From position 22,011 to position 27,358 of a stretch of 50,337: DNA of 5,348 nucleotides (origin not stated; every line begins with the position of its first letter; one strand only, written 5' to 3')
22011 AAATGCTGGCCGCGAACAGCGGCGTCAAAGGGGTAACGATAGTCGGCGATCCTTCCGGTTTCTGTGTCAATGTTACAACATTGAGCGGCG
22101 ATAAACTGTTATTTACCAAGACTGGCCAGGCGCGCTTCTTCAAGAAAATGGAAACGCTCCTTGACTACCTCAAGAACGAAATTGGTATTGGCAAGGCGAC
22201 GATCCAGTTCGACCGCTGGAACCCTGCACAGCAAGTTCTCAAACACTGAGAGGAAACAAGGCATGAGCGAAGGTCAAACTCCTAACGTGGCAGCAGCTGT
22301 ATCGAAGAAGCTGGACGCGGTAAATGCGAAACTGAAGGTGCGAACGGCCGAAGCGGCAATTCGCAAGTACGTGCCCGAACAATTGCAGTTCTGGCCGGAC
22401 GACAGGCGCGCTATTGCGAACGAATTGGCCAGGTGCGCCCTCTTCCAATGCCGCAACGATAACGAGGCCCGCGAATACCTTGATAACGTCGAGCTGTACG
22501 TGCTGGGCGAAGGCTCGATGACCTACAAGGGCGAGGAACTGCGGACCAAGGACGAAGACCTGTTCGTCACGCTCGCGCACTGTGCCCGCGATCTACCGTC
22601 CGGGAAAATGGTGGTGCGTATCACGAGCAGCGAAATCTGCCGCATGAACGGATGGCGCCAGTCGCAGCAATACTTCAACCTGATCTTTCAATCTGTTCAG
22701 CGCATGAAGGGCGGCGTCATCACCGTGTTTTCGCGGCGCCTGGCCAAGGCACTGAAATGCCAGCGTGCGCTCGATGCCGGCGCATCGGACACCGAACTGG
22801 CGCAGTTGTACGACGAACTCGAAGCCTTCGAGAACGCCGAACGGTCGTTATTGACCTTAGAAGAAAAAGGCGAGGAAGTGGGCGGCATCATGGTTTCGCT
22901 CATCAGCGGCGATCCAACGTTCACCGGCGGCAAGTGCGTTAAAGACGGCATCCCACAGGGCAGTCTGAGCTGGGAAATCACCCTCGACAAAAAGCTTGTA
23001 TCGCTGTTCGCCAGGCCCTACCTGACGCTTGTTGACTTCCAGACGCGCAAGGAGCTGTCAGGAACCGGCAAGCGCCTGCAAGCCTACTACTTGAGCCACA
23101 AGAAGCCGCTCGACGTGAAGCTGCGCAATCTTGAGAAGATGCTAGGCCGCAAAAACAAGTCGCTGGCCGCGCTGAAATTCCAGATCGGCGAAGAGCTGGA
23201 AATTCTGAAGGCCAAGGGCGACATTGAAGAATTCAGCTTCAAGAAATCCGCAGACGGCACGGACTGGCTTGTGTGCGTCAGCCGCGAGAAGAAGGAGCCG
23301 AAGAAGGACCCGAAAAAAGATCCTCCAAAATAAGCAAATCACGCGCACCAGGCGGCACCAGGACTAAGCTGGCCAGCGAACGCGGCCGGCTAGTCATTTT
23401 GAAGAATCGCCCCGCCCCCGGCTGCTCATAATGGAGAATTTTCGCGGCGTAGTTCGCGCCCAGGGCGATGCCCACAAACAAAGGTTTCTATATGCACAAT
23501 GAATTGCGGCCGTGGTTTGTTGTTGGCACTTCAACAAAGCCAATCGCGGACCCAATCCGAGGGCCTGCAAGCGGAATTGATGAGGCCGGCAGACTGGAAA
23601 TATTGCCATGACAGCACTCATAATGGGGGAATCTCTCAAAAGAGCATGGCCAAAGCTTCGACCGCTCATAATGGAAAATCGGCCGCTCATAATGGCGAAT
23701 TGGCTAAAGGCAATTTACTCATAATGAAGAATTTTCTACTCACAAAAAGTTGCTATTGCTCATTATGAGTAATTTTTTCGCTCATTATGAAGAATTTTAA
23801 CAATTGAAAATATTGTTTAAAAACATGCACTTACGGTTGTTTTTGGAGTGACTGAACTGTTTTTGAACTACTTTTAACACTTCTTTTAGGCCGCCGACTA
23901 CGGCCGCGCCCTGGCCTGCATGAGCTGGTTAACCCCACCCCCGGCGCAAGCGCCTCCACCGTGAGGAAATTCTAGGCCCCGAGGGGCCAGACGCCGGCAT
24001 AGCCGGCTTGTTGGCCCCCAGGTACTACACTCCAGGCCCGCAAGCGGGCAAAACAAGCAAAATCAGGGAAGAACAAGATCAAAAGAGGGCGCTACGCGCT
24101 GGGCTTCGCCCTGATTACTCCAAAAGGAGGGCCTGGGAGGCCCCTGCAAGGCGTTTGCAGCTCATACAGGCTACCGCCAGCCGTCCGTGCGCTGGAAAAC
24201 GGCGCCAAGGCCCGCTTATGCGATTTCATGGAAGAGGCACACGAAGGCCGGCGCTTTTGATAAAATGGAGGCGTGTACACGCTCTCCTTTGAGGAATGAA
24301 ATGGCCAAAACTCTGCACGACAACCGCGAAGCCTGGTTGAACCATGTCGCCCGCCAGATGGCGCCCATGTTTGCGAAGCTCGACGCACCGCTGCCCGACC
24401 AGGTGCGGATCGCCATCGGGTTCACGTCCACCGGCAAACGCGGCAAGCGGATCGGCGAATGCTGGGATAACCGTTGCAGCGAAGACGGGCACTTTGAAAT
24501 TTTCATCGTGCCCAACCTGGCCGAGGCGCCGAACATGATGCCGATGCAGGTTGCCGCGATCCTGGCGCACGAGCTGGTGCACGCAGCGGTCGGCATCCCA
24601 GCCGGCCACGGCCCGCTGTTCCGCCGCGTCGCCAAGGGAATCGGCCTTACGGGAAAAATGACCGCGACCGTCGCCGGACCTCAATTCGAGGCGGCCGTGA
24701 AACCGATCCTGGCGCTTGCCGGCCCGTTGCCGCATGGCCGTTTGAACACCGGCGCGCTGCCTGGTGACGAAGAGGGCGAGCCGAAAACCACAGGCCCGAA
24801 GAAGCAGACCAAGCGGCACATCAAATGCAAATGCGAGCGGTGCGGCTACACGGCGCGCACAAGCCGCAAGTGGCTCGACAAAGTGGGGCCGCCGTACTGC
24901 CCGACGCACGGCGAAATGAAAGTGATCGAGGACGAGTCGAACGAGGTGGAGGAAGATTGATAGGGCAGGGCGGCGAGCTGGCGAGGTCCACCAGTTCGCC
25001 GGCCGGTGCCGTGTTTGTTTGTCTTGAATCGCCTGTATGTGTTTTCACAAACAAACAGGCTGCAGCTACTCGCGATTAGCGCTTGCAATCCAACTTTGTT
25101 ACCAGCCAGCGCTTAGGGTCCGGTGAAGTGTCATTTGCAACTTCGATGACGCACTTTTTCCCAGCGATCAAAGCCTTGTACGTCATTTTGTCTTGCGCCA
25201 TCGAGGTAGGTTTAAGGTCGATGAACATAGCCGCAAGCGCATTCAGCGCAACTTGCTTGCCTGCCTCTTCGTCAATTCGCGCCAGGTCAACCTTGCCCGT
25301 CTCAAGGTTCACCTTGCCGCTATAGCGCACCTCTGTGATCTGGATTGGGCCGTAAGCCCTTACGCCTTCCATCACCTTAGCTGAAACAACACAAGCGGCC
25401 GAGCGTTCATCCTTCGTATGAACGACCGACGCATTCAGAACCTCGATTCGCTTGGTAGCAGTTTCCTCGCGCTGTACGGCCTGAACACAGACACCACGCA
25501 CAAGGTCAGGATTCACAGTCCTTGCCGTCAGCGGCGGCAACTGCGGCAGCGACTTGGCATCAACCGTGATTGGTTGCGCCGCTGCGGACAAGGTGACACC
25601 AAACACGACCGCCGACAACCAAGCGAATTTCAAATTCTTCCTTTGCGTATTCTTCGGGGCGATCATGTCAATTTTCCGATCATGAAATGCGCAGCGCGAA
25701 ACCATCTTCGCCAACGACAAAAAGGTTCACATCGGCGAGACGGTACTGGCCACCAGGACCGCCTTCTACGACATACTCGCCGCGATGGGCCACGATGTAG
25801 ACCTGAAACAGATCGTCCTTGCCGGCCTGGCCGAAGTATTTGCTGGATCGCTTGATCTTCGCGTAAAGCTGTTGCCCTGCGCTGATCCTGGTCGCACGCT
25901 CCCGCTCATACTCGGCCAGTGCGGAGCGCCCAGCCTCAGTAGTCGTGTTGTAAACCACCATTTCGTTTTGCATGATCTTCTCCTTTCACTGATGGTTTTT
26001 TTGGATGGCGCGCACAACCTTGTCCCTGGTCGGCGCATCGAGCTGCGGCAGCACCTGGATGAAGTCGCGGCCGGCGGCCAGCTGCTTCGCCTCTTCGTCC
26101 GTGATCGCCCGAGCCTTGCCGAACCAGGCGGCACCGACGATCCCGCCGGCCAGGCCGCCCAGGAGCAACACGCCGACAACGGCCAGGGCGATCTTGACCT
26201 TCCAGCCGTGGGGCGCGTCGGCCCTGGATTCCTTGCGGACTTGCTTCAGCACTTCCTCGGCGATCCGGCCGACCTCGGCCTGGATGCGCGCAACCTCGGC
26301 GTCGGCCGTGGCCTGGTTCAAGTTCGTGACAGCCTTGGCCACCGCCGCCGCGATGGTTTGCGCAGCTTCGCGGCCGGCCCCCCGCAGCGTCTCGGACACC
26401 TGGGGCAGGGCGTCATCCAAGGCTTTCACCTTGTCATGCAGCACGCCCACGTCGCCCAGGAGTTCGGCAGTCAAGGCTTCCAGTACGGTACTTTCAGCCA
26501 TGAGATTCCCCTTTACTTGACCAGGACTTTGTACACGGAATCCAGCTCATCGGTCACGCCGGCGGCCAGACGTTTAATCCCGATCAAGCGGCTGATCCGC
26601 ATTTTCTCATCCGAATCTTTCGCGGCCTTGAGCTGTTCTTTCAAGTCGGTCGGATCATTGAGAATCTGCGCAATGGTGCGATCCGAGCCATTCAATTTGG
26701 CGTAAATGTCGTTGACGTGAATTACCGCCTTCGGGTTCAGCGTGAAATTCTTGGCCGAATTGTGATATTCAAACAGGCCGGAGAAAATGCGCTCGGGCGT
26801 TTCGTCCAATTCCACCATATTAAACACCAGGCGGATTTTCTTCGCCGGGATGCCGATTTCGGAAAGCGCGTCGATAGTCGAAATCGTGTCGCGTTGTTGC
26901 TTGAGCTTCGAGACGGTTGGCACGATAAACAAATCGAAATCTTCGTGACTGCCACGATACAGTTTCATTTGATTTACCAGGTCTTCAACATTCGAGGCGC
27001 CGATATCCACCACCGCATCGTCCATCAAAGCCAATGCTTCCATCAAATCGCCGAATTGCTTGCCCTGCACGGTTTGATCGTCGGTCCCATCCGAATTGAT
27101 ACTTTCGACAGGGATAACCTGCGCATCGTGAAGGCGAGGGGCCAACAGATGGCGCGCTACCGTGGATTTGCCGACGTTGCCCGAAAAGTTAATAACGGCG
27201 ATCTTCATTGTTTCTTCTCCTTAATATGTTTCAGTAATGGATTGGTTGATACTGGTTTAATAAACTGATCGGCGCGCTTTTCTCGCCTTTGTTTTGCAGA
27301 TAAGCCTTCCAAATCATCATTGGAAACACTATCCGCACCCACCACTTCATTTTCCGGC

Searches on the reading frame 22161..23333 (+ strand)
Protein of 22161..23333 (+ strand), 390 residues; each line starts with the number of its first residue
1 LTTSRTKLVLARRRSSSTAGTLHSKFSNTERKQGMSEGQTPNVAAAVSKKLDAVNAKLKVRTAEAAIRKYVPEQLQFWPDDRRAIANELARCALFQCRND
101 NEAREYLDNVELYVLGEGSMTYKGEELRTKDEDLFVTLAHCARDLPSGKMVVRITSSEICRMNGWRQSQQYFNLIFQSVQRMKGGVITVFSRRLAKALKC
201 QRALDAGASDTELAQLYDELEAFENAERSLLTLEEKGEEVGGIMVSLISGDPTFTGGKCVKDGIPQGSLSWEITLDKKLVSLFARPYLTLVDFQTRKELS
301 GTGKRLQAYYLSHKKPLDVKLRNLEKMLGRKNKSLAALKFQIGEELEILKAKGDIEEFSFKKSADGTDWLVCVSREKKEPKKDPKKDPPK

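Call 17: search_protein_families(library=pfam, proteins=[window:22161-23333:+], max_evalue=0.01)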
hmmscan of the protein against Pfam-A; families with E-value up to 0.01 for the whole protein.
window:22161-23333:+ (390 aa): 1 family
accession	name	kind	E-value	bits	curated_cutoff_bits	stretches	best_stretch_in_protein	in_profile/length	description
PF07042.17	TrfA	-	2.3e-19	70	22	2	75-196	39-161/282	TrfA protein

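Call 33: search_dna_similar(query=window:22161-23333:+, collection=plasmids, mode=protein, max_rows=25)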
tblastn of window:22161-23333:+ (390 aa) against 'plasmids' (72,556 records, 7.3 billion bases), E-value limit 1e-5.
Records with a match: 455; places in all: 460; records where one place covers at least 80% of the query: 114.
Best place of each record, by identity: <60% 455.
By first word of the organism name: Burkholderia 109; Escherichia 82; uncultured 78; Pseudomonas 31; Klebsiella 19; Xanthomonas 11; Salmonella 9; Enterobacter 9; Cupriavidus 8; Delftia 7; and 45 more.
By predicted mobility (MOB-suite, as given by PLSDB): conjugative 350; non-mobilizable 61; mobilizable 44.
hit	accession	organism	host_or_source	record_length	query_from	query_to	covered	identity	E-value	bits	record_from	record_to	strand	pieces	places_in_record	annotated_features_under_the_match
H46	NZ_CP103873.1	Herbaspirillum huttiense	tea plant,single cell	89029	49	375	84%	59.3%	9e-124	400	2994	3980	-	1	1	trfA: plasmid replication initiator TrfA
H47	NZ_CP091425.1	Methylobacter sp. YRD-M1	isolate,wetland soil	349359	74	364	75%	30.5%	1e-28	125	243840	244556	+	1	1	trfA: plasmid replication initiator TrfA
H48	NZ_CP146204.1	Pseudomonas sp. 4810-S13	genome assymbly,Winogradsky column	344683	26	375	90%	25.3%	7e-16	87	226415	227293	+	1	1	trfA: plasmid replication initiator TrfA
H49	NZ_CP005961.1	Pseudomonas mandelii JR-1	natural mineral water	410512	26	375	90%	25.3%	7e-16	87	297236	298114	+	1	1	trfA: plasmid replication initiator TrfA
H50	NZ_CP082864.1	Cupriavidus pauculus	-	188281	47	375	84%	26.2%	5e-19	97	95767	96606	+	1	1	trfA: plasmid replication initiator TrfA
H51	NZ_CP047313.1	Pseudomonas putida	whole organism,soil sample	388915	1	364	93%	23.6%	9e-15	84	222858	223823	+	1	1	trfA: plasmid replication initiator TrfA | ParB/RepB/Spo0J family partition protein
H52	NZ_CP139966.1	Paraburkholderia kururiensis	-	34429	41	363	83%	26.2%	2e-15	86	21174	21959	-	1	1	trfA: plasmid replication initiator TrfA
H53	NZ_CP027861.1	Ahniella affigens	whole organism,Sandy soil near a stream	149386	29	368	87%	24.7%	2e-15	86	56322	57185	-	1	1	trfA: plasmid replication initiator TrfA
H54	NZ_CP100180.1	Burkholderia glumae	cell culture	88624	67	365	77%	26.8%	3e-21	103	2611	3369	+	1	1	trfA: plasmid replication initiator TrfA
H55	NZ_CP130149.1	Burkholderia glumae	Oryza sativa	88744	67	365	77%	26.8%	3e-21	103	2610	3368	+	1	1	trfA: plasmid replication initiator TrfA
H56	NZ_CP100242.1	Burkholderia glumae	cell culture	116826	67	365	77%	26.8%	3e-21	103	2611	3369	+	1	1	trfA: plasmid replication initiator TrfA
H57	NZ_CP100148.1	Burkholderia glumae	cell culture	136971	67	365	77%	26.8%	3e-21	103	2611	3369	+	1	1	trfA: plasmid replication initiator TrfA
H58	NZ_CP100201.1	Burkholderia glumae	cell culture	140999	67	365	77%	26.8%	3e-21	103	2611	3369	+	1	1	trfA: plasmid replication initiator TrfA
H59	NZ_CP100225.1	Burkholderia glumae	cell culture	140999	67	365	77%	26.8%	3e-21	103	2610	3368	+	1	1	trfA: plasmid replication initiator TrfA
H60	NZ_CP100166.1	Burkholderia glumae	cell culture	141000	67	365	77%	26.8%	3e-21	103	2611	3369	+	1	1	trfA: plasmid replication initiator TrfA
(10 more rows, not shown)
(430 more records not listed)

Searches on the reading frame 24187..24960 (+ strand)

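Call 9: search_protein_families(library=pfam, proteins=[window:24187-24960:+], max_evalue=0.01)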
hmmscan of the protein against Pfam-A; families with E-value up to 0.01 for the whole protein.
window:24187-24960:+ (257 aa): 1 family
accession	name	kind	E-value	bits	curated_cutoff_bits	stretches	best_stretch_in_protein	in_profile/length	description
PF10263.15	SprT-like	-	0.0006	20.1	25.6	1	78-157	22-101/108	SprT-like family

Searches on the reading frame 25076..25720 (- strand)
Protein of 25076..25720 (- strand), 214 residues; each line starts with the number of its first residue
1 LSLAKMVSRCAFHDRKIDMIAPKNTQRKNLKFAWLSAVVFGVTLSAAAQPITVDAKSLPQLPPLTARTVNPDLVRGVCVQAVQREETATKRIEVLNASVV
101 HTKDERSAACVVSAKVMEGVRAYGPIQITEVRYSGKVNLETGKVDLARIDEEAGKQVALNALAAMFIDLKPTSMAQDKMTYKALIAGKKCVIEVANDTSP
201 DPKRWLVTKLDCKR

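Call 9: search_protein_families(library=pfam, proteins=[window:25076-25720:-], max_evalue=0.01)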
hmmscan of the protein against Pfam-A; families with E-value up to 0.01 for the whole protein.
window:25076-25720:- (214 aa): 0 families

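Call 29: find_homologous_proteins(query=window:25076-25720:-)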
Query window:25076-25720:- (214 aa): 6 proteins with E <= 0.001 among 270 candidates.
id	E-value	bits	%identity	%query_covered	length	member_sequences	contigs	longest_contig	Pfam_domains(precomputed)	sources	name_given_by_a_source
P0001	9.1e-121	419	100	92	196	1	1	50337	-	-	-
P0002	1.0e-73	265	69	86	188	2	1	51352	-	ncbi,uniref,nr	ncbi:hypothetical protein C5468_21345 [Photorhabdus luminescens subsp. mexicana]|uniref:Uncharacteri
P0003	3.6e-56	208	64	78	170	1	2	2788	-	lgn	-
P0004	4.4e-53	198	55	86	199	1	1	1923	-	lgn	-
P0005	1.3e-44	170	50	86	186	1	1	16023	-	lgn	-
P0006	1.8e-14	72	55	32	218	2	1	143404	-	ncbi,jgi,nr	ncbi:hypothetical protein CL689_02685 [Candidatus Saccharibacteria bacterium]|nr:hypothetical protei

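Call 30: find_encoding_contigs(protein=P0002, flank=10000, max_places=3)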
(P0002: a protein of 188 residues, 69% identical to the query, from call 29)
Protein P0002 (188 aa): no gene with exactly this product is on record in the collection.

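Call 31: find_encoding_contigs(protein=P0005, flank=10000, max_places=3)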
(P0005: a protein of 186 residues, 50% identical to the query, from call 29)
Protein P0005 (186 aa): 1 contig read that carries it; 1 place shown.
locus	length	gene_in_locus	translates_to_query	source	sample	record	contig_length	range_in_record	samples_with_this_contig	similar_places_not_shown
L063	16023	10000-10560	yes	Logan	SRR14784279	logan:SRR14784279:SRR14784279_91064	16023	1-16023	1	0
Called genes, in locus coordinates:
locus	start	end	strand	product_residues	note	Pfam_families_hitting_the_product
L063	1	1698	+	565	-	?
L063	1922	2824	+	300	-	-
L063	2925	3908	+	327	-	-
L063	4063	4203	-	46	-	-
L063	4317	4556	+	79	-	-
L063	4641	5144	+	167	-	-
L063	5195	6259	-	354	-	PF11740:KfrA_N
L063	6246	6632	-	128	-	-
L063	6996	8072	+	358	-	-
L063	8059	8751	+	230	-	-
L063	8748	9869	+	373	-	PF00589:Phage_integrase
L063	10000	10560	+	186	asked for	-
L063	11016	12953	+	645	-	-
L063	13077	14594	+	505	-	PF26125:AcrVA2-like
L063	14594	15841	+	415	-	PF26125:AcrVA2-like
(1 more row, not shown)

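Call 32: search_dna_similar(query=window:25076-25720:-, collection=plasmids, mode=protein, max_rows=20)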
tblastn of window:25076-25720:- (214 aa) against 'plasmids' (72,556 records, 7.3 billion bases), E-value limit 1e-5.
Records with a match: 34; places in all: 34; records where one place covers at least 80% of the query: 1.
Best place of each record, by identity: <60% 34.
By first word of the organism name: Providencia 26; Proteus 4; Burkholderia 3; Morganella 1.
By predicted mobility (MOB-suite, as given by PLSDB): conjugative 29; non-mobilizable 3; mobilizable 2.
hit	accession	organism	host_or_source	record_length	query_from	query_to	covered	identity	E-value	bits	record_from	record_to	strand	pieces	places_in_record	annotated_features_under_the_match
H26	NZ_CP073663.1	Burkholderia contaminans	Homo sapiens,blood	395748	44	214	80%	43.1%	2e-37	144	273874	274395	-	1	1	hypothetical protein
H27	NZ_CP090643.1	Burkholderia contaminans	sheep,milk,milk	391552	44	214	80%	43.1%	4e-37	144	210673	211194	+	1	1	hypothetical protein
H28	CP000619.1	Burkholderia vietnamiensis G4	-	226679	39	212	81%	38.4%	2e-29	121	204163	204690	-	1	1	hypothetical protein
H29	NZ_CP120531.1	Providencia sp. PROV040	Homo sapiens,sputum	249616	140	213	35%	39.2%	4e-7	57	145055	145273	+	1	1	hypothetical protein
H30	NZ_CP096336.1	Providencia sp. PROV083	Clinical or host-associated ...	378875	140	213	35%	39.2%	4e-7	57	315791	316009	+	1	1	hypothetical protein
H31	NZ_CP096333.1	Providencia sp. PROV084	Clinical or host-associated ...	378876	140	213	35%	39.2%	4e-7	57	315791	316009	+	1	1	hypothetical protein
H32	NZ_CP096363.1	Providencia sp. PROV008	Clinical or host-associated ...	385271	140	213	35%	39.2%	4e-7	57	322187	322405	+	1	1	hypothetical protein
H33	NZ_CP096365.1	Providencia sp. PROV007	Clinical or host-associated ...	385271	140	213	35%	39.2%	4e-7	57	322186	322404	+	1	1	hypothetical protein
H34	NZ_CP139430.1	Providencia rettgeri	Homo sapiens,pure culture,catheter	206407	140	213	35%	39.2%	1e-6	56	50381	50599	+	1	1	hypothetical protein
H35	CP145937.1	Providencia rettgeri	Homo sapiens,urine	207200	140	213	35%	39.2%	1e-6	56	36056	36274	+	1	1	none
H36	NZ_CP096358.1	Providencia sp. PROV050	Clinical or host-associated ...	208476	140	213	35%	39.2%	1e-6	56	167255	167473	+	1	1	hypothetical protein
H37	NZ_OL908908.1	Providencia rettgeri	-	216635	140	213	35%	39.2%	1e-6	56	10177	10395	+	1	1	hypothetical protein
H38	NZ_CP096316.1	Providencia sp. PROV162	Clinical or host-associated ...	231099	140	213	35%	39.2%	1e-6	56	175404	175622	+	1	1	hypothetical protein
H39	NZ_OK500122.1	Providencia alcalifaciens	-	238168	140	213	35%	39.2%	1e-6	56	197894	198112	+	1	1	hypothetical protein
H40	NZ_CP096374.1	Providencia sp. PROV001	Clinical or host-associated ...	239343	140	213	35%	39.2%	1e-6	56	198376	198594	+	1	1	hypothetical protein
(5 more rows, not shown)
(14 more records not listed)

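Call 62: find_encoding_contigs(protein=P0003, flank=10000, max_places=3)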
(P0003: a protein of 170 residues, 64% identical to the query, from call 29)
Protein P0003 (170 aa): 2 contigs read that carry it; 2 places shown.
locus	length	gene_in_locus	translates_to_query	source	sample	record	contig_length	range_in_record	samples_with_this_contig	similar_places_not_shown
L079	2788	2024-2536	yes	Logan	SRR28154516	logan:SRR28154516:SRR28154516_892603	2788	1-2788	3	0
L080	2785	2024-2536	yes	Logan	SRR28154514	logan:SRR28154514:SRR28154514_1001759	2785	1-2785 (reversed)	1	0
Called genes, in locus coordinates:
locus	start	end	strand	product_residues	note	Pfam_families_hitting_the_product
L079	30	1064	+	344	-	PF02195:ParB_N, PF08535:KorB, PF06613:KorB_C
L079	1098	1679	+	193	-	-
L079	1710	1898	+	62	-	-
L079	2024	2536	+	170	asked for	-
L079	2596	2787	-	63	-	?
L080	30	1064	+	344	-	PF02195:ParB_N, PF08535:KorB, PF06613:KorB_C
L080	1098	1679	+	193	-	-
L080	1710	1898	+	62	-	-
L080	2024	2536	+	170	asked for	-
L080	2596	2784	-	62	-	?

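Call 63: find_encoding_contigs(protein=P0004, flank=10000, max_places=3)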
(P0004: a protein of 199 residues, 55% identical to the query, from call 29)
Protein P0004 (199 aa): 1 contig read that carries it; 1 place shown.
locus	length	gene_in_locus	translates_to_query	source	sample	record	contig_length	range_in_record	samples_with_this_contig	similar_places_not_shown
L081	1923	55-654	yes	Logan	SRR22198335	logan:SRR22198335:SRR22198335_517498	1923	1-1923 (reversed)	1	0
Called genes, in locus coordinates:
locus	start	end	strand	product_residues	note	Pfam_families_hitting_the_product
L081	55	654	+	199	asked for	-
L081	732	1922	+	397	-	?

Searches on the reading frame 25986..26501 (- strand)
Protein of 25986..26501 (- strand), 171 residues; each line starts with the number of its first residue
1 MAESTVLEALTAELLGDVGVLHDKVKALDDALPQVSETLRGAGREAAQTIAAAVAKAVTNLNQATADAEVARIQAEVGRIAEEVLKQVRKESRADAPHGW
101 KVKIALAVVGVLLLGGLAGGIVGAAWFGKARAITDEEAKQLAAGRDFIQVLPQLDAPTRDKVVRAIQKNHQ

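Call 17: search_protein_families(library=pfam, proteins=[window:25986-26501:-], max_evalue=0.01)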
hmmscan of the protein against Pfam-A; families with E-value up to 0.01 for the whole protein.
window:25986-26501:- (171 aa): 1 family
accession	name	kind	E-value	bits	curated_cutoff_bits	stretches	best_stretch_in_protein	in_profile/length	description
PF21329.2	CYP38_PsbQ-like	-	0.0085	17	27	1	23-90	15-81/117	Peptidyl-prolyl cis-trans isomerase CYP38-like, PsbQ-like domain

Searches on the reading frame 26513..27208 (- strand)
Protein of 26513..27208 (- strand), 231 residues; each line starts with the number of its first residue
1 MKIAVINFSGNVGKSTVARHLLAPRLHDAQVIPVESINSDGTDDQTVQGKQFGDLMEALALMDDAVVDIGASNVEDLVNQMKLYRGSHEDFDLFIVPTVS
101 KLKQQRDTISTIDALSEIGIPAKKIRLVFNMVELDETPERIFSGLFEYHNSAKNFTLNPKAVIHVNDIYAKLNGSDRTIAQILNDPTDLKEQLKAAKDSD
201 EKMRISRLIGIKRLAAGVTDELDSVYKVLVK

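Call 17: search_protein_families(library=pfam, proteins=[window:26513-27208:-], max_evalue=0.01)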
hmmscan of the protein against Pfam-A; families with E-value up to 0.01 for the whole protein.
window:26513-27208:- (231 aa): 1 family
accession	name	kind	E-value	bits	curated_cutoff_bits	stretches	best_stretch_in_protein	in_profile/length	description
PF01656.29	CbiA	-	6.6e-05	23.3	25.4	1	3-149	1-100/125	CobQ/CobB/MinD/ParA nucleotide binding domain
